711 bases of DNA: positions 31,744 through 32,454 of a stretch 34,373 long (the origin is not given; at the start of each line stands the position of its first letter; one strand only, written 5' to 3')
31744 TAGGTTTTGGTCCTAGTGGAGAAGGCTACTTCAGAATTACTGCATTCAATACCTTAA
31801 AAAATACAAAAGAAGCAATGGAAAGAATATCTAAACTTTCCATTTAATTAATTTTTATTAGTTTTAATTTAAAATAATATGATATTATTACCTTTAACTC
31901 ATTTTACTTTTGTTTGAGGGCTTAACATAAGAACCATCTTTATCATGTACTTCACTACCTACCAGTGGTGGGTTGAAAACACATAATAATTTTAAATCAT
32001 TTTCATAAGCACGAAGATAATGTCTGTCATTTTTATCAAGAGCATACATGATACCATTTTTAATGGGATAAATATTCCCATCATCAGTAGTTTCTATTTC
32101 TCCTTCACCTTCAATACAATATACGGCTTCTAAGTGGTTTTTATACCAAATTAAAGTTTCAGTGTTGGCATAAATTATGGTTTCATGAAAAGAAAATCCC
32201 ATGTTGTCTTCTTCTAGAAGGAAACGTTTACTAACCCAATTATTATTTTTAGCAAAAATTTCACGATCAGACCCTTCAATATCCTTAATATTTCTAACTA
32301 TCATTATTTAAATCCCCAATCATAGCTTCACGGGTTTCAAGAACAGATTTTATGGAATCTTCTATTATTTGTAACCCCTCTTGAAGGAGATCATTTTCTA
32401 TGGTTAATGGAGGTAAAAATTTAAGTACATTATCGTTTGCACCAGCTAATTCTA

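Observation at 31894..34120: Complete ectABC ectoine-biosynthesis operon in a methanogen-type genome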

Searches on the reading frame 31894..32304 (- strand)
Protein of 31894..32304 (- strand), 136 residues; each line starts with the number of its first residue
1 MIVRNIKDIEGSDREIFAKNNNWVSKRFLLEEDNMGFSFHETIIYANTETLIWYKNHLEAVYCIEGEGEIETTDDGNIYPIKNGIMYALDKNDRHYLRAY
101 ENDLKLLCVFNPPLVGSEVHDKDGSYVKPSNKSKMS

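Call 3: search_protein_families(library=ncbifam, proteins=[window:31894-32304:-])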
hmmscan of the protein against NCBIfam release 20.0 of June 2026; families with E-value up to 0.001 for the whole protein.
window:31894-32304:- (136 aa): 1 family
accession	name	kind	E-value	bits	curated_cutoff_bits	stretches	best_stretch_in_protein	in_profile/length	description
NF009806.0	PRK13290.1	subfamily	1.8e-57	193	128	1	1-130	1-127/130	ectoine synthase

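Call 4: search_protein_families(library=pfam, proteins=[window:31894-32304:-])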
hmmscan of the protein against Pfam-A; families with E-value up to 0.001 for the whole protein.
window:31894-32304:- (136 aa): 2 families
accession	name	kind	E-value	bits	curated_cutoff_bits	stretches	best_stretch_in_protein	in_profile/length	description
PF06339.18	Ectoine_synth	-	1.8e-57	193.5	27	1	1-127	1-124/127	Ectoine synthase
PF07883.17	Cupin_2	-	8.1e-05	22.7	27.2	1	56-110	18-70/70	Cupin domain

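Call 6: find_related_loci(query=window:31894-32304:-, collection=genome_contigs, flank=10000)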
Query window:31894-32304:- (136 aa) in genome_contigs; peptide patterns used: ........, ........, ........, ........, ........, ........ (x = any residue, [..] = any of these).
377 stretches matched a pattern; 314 encode a relative of the query (tblastn E <= 1e-3); the best 80 are kept; 80 distinct loci.
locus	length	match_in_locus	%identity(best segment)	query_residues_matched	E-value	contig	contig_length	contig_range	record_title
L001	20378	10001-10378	81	1-126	4e-69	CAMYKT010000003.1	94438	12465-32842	MAG: uncultured Methanobacteriaceae archaeon isolate FCS_M_Methanobacteriota_01 genome assembly, contig: NODE_43_length_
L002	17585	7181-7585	76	1-135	2e-68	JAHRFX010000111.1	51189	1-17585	MAG: Methanobacterium sp. isolate J_0 k141_46960, whole genome shotgun sequence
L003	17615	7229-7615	74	1-129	4e-66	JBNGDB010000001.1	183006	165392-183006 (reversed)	MAG: Methanomicrobiales archaeon isolate E05-015 bin9.fa-1, whole genome shotgun sequence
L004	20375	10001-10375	73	1-126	6e-66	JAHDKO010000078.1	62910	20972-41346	MAG: Deltaproteobacteria bacterium isolate LM3-B1m k141_33248, whole genome shotgun sequence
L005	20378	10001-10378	78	1-126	1e-65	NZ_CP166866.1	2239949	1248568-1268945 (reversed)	Methanobacterium sp. ACI-7 chromosome, complete genome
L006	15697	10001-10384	70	1-129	1e-62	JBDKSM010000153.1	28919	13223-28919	MAG: Syntrophaceae bacterium isolate 6_bin.182 c_000001206089, whole genome shotgun sequence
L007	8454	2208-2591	70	1-128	2e-62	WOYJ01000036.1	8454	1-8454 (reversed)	MAG: Methanobacteriaceae archaeon isolate WOFA01 NODE_3513_length_8454_cov_14.896535, whole genome shotgun sequence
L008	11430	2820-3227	63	1-136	8e-62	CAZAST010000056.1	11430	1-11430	MAG TPA_asm: uncultured Syntrophaceae bacterium isolate SRP192927_co6_553 genome assembly, contig: NODE_14235_length_114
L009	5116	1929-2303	71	1-126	1e-61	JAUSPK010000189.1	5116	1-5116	MAG: Syntrophales bacterium isolate E21_metabat.bin.54_sub E21_k141_182804, whole genome shotgun sequence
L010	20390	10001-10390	69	1-131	1e-60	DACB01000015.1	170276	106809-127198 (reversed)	MAG TPA_asm: Methanobacterium sp. UBA294 UBA294_contig_390, whole genome shotgun sequence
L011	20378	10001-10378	67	1-126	2e-60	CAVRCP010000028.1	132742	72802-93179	MAG: uncultured Methanobacteriaceae archaeon isolate MFD03323.bin.1.25 genome assembly, contig: contig_31581, whole geno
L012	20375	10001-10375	71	1-126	4e-60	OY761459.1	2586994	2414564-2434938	MAG: Syntrophales bacterium isolate c6a0f7f3-880d-44d6-9c5f-266f97196533 genome assembly, chromosome: 1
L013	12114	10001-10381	68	1-127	3e-60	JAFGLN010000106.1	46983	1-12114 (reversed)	MAG: Deltaproteobacteria bacterium isolate Zod_Metabat.402 k87_11758924, whole genome shotgun sequence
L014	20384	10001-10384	69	1-131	1e-59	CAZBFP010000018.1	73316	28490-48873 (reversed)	MAG TPA_asm: uncultured Leptospirales bacterium isolate SRP241326_co3_324 genome assembly, contig: NODE_634_length_73316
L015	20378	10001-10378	67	1-126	1e-59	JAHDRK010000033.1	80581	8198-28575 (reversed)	MAG: Syntrophobacterales bacterium isolate SV1-B6.3 k141_59184, whole genome shotgun sequence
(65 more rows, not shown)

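Call 7: find_homologous_proteins(query=window:31894-32304:-)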
Query window:31894-32304:- (136 aa): 2627 proteins with E <= 0.001 among 2628 candidates; the best 120 are listed.
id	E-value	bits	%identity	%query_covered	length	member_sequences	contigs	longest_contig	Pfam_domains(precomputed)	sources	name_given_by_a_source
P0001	8.9e-88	309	100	100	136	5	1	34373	PF06339.19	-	-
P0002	8.9e-83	293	97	96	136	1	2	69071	PF06339.19,PF07883.18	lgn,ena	-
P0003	1.3e-82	293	97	96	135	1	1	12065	PF06339.19,PF07883.18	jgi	jgi:L-ectoine synthase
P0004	3.5e-82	291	96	96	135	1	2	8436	PF06339.19,PF07883.18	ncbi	-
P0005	1.3e-81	289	97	95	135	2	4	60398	PF06339.19,PF07883.18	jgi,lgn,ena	jgi:L-ectoine synthase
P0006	1.5e-80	286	95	96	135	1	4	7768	PF06339.19,PF07883.18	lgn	-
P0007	1.6e-79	283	92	97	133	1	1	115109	PF06339.19,PF07883.18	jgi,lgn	jgi:L-ectoine synthase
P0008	2.7e-69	249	79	98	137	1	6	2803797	PF06339.19,PF07883.18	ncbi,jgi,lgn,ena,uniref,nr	ncbi:ectoine synthase [Methanobacterium ferruginis]|jgi:L-ectoine synthase|uniref:ectoine synthase n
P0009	1.4e-68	247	79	98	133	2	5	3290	PF06339.19,PF07883.18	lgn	-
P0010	2.7e-68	246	79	97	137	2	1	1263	PF06339.19,PF07883.18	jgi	-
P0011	7.3e-68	245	78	97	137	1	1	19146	PF06339.19,PF07883.18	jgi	-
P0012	8.5e-68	245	81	97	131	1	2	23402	PF06339.19,PF07883.18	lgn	-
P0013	1.0e-67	244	80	95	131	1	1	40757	PF06339.19,PF07883.18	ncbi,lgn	-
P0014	1.3e-67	244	80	94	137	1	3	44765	PF06339.19,PF07883.18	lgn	-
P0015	1.9e-67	243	77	97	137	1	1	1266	PF06339.19,PF07883.18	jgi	-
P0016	4.7e-67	242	79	96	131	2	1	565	PF06339.19,PF07883.18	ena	-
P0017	6.8e-67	242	77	98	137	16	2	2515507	PF06339.19,PF07883.18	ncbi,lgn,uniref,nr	ncbi:ectoine synthase [Methanobacterium petrolearium]|uniref:ectoine synthase n=1 Tax=Methanobacteri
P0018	1.3e-66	241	76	100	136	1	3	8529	PF06339.19,PF07883.18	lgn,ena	-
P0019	1.4e-66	241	76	99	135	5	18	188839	PF06339.19,PF07883.18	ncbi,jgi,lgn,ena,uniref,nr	ncbi:MAG: ectoine synthase [Methanobacterium sp.]|jgi:L-ectoine synthase|uniref:ectoine synthase n=1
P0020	3.5e-66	239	78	95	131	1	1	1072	PF06339.19,PF07883.18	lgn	-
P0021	3.7e-65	236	80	93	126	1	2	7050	PF06339.19,PF07883.18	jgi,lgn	jgi:L-ectoine synthase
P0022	5.1e-65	236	80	93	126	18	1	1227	PF06339.19,PF07883.18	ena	-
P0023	6.9e-65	235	79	93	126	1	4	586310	PF06339.19,PF07883.18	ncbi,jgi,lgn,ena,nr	ncbi:MAG: L-ectoine synthase [Methanobacteriales archaeon HGW-Methanobacteriales-1]|jgi:L-ectoine sy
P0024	6.5e-64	232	79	93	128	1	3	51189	PF06339.19,PF07883.18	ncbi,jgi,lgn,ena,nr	ncbi:MAG: ectoine synthase [Euryarchaeota archaeon]|nr:ectoine synthase [Euryarchaeota archaeon] MBU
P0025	8.9e-64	232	77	94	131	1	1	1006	PF06339.19,PF07883.18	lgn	-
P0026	1.5e-63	231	78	93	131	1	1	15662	PF06339.19,PF07883.18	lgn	-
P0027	3.2e-63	230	80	93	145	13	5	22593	PF06339.19,PF07883.18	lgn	-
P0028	1.0e-62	228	76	93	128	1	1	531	PF06339.19,PF07883.18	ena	-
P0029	2.2e-62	227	78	93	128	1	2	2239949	PF06339.19,PF07883.18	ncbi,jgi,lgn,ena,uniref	ncbi:ectoine synthase [Methanobacterium sp. ACI-7]|uniref:ectoine synthase n=1 Tax=unclassified Meth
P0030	3.3e-62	226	75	93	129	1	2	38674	PF06339.19,PF07883.18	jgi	jgi:L-ectoine synthase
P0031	3.6e-62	226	77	93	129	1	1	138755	PF06339.19,PF07883.18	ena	-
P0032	1.5e-61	224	77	93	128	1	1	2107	PF06339.19,PF07883.18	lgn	-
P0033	2.6e-61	224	74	95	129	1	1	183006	PF06339.19,PF07883.18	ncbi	ncbi:MAG: ectoine synthase [Methanomicrobiales archaeon]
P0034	1.5e-60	221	76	93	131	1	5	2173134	PF06339.19,PF07883.18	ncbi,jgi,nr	ncbi:MAG: L-ectoine synthase [Methanobacterium sp. BRmetb2]|nr:MAG: L-ectoine synthase [Methanobacte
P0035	2.6e-60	220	69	97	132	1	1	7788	PF06339.19,PF07883.18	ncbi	-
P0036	5.2e-60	219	71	98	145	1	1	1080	PF06339.19,PF07883.18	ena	-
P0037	6.8e-60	219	74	93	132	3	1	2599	PF06339.19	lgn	-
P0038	6.9e-60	219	75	93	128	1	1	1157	PF06339.19,PF07883.18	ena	-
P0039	8.6e-60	219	72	93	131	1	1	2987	PF06339.19,PF07883.18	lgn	-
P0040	1.4e-59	218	70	94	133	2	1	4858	PF06339.19,PF07883.18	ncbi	-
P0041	1.7e-59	218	71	93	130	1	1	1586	PF06339.19,PF07883.18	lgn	-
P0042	1.8e-59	218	70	95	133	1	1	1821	PF06339.19,PF07883.18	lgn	-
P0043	2.6e-59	217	73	93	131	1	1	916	PF06339.19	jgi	jgi:L-ectoine synthase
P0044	3.1e-59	217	72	95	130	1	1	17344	PF06339.19,PF07883.18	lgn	-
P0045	4.8e-59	216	68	98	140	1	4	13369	PF06339.19,PF07883.18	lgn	-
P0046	8.5e-59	215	70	94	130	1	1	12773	PF06339.19,PF07883.18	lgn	-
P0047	8.8e-59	215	72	96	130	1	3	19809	PF06339.19,PF07883.18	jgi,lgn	jgi:L-ectoine synthase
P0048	1.4e-58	215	71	93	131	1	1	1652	PF06339.19,PF07883.18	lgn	-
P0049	1.7e-58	214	72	93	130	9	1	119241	PF06339.19,PF07883.18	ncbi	-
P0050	3.3e-58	214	70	94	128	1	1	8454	PF06339.19,PF07883.18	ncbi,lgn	-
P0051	4.6e-58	213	72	95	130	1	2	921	PF06339.19,PF07883.18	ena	-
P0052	4.8e-58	213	70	94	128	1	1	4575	PF06339.19,PF07883.18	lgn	-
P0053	6.2e-58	213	74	93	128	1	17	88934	PF06339.19,PF07883.18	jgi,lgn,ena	jgi:L-ectoine synthase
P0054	7.5e-58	212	74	89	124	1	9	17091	PF06339.19,PF07883.18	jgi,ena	jgi:L-ectoine synthase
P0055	7.5e-58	212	70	95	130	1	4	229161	PF06339.19,PF07883.18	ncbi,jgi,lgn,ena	ncbi:MAG: ectoine synthase [Syntrophaceae bacterium]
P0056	8.7e-58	212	76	88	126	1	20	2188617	PF06339.19,PF07883.18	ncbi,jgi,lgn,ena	jgi:L-ectoine synthase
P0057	8.8e-58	212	76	88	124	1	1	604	PF06339.19,PF07883.18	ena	-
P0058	1.6e-57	211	68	93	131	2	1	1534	PF06339.19,PF07883.18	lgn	-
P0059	1.8e-57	211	71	93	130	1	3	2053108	PF06339.19,PF07883.18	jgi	jgi:L-ectoine synthase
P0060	2.3e-57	211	73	93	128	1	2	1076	PF06339.19,PF07883.18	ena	-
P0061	2.9e-57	210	71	93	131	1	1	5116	PF06339.19,PF07883.18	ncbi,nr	ncbi:MAG: ectoine synthase [Syntrophales bacterium]|nr:ectoine synthase [Syntrophales bacterium]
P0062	3.5e-57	210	71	93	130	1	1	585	PF06339.19,PF07883.18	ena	-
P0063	3.5e-57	210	70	93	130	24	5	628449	PF06339.19,PF07883.18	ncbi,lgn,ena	-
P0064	3.7e-57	210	71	93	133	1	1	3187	PF06339.19,PF07883.18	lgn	-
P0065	4.2e-57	210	71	93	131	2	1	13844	PF06339.19,PF07883.18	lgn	-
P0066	4.8e-57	210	70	93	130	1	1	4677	PF06339.19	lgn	-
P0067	6.2e-57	209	70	93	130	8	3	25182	PF06339.19,PF07883.18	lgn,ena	-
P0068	6.2e-57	209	71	95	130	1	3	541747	PF06339.19,PF07883.18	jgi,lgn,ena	-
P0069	8.3e-57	209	72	93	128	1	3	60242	PF06339.19,PF07883.18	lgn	-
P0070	9.2e-57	209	68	99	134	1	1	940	PF06339.19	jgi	jgi:L-ectoine synthase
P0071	1.0e-56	209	69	96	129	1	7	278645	PF06339.19,PF07883.18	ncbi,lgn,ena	-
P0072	1.1e-56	209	72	93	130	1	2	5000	PF06339.19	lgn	-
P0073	1.2e-56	208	72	93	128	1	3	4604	PF06339.19,PF07883.18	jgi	jgi:L-ectoine synthase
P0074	1.4e-56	208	71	93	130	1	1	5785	PF06339.19,PF07883.18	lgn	-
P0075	1.9e-56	208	73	93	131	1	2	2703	PF06339.19,PF07883.18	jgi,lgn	-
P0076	2.3e-56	208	70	96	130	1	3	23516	PF06339.19,PF07883.18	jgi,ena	jgi:L-ectoine synthase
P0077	2.7e-56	207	73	93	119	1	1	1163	PF06339.19,PF07883.18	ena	-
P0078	2.8e-56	207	71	93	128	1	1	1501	PF06339.19,PF07883.18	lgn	-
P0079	2.9e-56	207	71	93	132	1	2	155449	PF06339.19,PF07883.18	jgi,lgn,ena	-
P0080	3.1e-56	207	73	93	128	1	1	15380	PF06339.19,PF07883.18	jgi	jgi:L-ectoine synthase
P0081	3.7e-56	207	71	93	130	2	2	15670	PF06339.19,PF07883.18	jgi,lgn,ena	-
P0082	4.5e-56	207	71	93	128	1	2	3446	PF06339.19,PF07883.18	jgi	jgi:L-ectoine synthase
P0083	5.0e-56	206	67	97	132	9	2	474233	PF06339.19,PF07883.18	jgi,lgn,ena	-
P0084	5.6e-56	206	71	93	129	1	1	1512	PF06339.19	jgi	jgi:L-ectoine synthase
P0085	6.7e-56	206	69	93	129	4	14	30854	PF06339.19,PF07883.18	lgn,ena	-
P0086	7.2e-56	206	72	93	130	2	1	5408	PF06339.19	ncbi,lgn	-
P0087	7.7e-56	206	71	93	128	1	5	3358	PF06339.19,PF07883.18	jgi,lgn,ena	-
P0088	8.0e-56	206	69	93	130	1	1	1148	PF06339.19,PF07883.18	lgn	-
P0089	9.1e-56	206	68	96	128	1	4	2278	PF06339.19,PF07883.18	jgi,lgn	jgi:L-ectoine synthase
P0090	9.1e-56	206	69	93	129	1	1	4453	PF06339.19,PF07883.18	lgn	-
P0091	1.3e-55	205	67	97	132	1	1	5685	PF06339.19,PF07883.18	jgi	-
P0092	1.3e-55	205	63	100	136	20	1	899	PF06339.19,PF07883.18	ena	-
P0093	1.6e-55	205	67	93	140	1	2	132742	PF06339.19,PF07883.18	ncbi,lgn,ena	-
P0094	1.6e-55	205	71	93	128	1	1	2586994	PF06339.19,PF07883.18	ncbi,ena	-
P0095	1.6e-55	205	71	93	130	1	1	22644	PF06339.19,PF07883.18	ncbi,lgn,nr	ncbi:MAG: ectoine synthase [Spirochaetes bacterium]|nr:ectoine synthase [Spirochaetota bacterium]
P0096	1.7e-55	205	67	94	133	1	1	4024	PF06339.19,PF07883.18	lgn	-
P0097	2.4e-55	204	70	93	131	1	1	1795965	PF06339.19,PF07883.18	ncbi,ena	-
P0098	2.8e-55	204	68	93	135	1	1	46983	PF06339.19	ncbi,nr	ncbi:MAG: ectoine synthase [Deltaproteobacteria bacterium]|nr:ectoine synthase [Deltaproteobacteria 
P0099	2.9e-55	204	71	93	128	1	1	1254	PF06339.19,PF07883.18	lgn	-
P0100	3.1e-55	204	73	93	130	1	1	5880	PF06339.19,PF07883.18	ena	-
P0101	3.3e-55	204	70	93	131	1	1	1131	PF06339.19,PF07883.18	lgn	-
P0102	3.5e-55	204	70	93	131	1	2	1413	PF06339.19,PF07883.18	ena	-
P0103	4.0e-55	204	64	97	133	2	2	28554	PF06339.19,PF07883.18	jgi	jgi:L-ectoine synthase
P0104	4.1e-55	203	71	93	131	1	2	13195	PF06339.19,PF07883.18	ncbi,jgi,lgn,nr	ncbi:MAG: ectoine synthase [Syntrophales bacterium]|jgi:L-ectoine synthase|nr:ectoine synthase [Synt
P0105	4.6e-55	203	71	93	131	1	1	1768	PF06339.19,PF07883.18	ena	-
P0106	6.1e-55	203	70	93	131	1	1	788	PF06339.19,PF07883.18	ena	-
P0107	6.4e-55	203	67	93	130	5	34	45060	PF06339.19,PF07883.18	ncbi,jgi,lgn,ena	jgi:L-ectoine synthase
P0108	7.6e-55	203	70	93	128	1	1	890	PF06339.19,PF07883.18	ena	-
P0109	8.1e-55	203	69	93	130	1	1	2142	PF06339.19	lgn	-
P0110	8.9e-55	202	67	95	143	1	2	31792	PF06339.19,PF07883.18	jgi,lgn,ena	-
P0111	9.5e-55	202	69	93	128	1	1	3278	PF06339.19,PF07883.18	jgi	jgi:ectoine synthase (EC 4.2.1.108)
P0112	9.6e-55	202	68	93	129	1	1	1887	PF06339.19,PF07883.18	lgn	-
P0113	1.0e-54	202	65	98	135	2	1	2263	PF06339.19,PF07883.18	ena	-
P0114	1.2e-54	202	70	89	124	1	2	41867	PF06339.19,PF07883.18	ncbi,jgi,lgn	jgi:L-ectoine synthase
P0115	1.4e-54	202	67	93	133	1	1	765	PF06339.19,PF07883.18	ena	-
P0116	1.4e-54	202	68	98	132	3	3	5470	PF06339.19,PF07883.18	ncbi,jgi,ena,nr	ncbi:MAG TPA: ectoine synthase [Deltaproteobacteria bacterium]|nr:ectoine synthase [Deltaproteobacte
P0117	1.6e-54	202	70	93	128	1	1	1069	PF06339.19,PF07883.18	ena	-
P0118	1.6e-54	202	69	93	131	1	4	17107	PF06339.19,PF07883.18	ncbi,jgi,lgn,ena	-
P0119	1.7e-54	202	69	93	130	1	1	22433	PF06339.19,PF07883.18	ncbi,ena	-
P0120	2.1e-54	201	70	95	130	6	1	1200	PF06339.19,PF07883.18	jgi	jgi:L-ectoine synthase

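Call 13: find_encoding_contigs(protein=P0002, flank=10000, max_places=4)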
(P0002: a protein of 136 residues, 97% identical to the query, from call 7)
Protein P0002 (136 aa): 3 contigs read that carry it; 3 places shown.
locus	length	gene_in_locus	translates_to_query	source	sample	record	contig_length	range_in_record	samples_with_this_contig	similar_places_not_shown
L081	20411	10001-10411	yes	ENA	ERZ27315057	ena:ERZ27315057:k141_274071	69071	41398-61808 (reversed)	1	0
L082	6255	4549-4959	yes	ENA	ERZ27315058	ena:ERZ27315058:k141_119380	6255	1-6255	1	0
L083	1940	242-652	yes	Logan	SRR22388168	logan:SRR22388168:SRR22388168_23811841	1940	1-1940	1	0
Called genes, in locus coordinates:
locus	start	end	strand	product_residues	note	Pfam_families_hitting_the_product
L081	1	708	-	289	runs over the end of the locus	PF12974:Phosphonate-bd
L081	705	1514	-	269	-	PF12974:Phosphonate-bd (weak)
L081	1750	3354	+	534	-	PF05227:CHASE3, PF00015:MCPsignal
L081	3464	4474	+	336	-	PF00581:Rhodanese, PF26341:AAA_SelU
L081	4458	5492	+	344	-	PF00586:AIRS, PF02769:AIRS_C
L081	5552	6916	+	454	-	PF09959:DUF2193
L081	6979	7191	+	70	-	PF09947:DUF2180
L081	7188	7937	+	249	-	PF00230:MIP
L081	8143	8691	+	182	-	PF00583:Acetyltransf_1, PF13673:Acetyltransf_10 (weak), PF13508:Acetyltransf_7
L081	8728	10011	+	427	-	PF00202:Aminotran_3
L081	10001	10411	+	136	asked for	PF06339:Ectoine_synth, PF07883:Cupin_2 (weak)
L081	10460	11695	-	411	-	PF00155:Aminotran_1_2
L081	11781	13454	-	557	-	PF00749:tRNA-synt_1c, PF03950:tRNA-synt_1c_C, PF20974:tRNA-synt_1c_C2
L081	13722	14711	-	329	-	PF00348:polyprenyl_synt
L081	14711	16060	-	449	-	PF00753:Lactamase_B (weak), PF12706:Lactamase_B_2 (weak), PF22505:RNase_J_b_CASP, PF07521:RMMBL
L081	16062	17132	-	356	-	PF01070:FMN_dh, PF00478:IMPDH (weak), PF01070:FMN_dh, PF01645:Glu_synthase (weak), PF04481:DUF561 (faint)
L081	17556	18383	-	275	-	PF00696:AA_kinase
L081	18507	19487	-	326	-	PF00288:GHMP_kinases_N, PF08544:GHMP_kinases_C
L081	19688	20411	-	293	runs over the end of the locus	PF01875:Memo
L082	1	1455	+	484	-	?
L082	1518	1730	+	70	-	PF09947:DUF2180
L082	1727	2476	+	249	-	PF00230:MIP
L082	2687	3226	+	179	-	PF00583:Acetyltransf_1, PF13673:Acetyltransf_10 (weak), PF13508:Acetyltransf_7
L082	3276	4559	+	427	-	PF00202:Aminotran_3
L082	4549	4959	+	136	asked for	PF06339:Ectoine_synth, PF07883:Cupin_2 (weak)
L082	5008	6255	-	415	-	?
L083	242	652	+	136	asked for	PF06339:Ectoine_synth, PF07883:Cupin_2 (weak)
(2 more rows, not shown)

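Call 14: find_encoding_contigs(protein=P0007, flank=10000, max_places=3)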
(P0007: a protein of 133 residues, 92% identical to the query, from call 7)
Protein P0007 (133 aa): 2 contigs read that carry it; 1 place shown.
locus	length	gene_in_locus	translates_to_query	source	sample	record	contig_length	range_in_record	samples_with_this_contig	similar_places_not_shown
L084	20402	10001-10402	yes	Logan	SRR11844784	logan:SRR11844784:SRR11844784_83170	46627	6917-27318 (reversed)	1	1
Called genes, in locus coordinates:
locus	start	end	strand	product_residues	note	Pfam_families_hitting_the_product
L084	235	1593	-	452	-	PF00083:Sugar_tr, PF07690:MFS_1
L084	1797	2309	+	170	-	PF01243:PNPOx_N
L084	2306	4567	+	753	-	PF01326:PPDK_N, PF00391:PEP-utilizers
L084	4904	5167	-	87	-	PF01938:TRAM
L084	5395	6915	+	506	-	PF09959:DUF2193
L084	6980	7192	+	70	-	PF09947:DUF2180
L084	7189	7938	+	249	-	PF00230:MIP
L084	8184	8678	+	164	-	PF00583:Acetyltransf_1, PF13673:Acetyltransf_10 (weak), PF13508:Acetyltransf_7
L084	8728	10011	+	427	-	PF00202:Aminotran_3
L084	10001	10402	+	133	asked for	PF06339:Ectoine_synth, PF07883:Cupin_2 (weak)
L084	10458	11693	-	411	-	PF00155:Aminotran_1_2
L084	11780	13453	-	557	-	PF00749:tRNA-synt_1c, PF03950:tRNA-synt_1c_C, PF20974:tRNA-synt_1c_C2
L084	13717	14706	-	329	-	PF00348:polyprenyl_synt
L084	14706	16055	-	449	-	PF00753:Lactamase_B (weak), PF12706:Lactamase_B_2 (weak), PF22505:RNase_J_b_CASP, PF07521:RMMBL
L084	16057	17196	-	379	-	PF01070:FMN_dh, PF00478:IMPDH (faint), PF01070:FMN_dh, PF01645:Glu_synthase (weak), PF04481:DUF561 (faint)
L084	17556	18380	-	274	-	PF00696:AA_kinase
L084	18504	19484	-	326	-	PF00288:GHMP_kinases_N, PF08544:GHMP_kinases_C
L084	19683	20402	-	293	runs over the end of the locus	PF01875:Memo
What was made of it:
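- The same ectC/dapL junction is found in ENA ERZ27315057, ENA ERZ27315058, Logan SRR22388168 and Logan SRR11844784 (calls 13, 14). In two of them (L081, L084) the sequence continues upstream of ectA into further archaeal-type genes: MIP, DUF2180, DUF2193, and in L081 also SelD and SelU (calls 13, 14).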

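Call 28: search_solved_structures(query=window:31894-32304:-, show_alignments=2)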
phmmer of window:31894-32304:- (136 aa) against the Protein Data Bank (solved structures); distinct sequences matched with E-value up to 0.001: 4.
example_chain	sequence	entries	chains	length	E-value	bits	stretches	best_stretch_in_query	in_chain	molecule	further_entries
5onm_A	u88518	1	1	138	3.6e-43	150.1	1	1-127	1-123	L-ectoine synthase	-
5onn_A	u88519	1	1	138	6.3e-43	149.4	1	1-126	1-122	L-ectoine synthase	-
5ono_A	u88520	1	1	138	6.3e-43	149.4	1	1-126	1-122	L-ectoine synthase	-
5bxx_A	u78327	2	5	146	4.1e-36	127.3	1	1-127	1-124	L-ectoine synthase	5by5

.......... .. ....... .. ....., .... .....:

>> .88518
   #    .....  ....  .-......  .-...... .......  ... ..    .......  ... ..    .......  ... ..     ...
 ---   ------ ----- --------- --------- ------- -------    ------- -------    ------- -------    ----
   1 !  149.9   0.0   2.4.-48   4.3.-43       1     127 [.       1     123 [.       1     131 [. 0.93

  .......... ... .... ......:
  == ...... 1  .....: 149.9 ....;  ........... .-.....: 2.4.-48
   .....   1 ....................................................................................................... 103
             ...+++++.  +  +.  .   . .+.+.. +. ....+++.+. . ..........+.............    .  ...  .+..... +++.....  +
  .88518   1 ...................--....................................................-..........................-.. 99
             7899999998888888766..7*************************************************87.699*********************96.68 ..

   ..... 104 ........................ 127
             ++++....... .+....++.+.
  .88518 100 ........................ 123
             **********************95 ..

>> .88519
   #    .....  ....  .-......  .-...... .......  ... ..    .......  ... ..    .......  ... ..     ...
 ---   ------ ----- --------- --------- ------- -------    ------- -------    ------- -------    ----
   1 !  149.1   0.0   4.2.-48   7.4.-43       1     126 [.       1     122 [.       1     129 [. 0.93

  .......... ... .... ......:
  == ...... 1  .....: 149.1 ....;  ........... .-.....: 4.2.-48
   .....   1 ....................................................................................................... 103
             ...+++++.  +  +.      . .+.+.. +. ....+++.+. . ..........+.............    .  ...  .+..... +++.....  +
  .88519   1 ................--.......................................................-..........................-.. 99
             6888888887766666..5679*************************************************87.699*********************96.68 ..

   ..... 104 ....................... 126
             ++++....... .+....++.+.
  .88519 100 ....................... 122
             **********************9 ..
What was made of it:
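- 31894..32304 (-): ectC, ectoine synthase (136 aa, cupin). Its start overlaps the end of ectB by 11 nt. Solved EctC 5onm E 3.6e-43 and 5bxx E 4.1e-36 (call 28).
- On ectABC ectoine biosynthesis gene cluster: 5onm E 3.6e-43 (call 28). The equivalent columns are identical to P. lautus EctC in the printed alignment (call 28).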
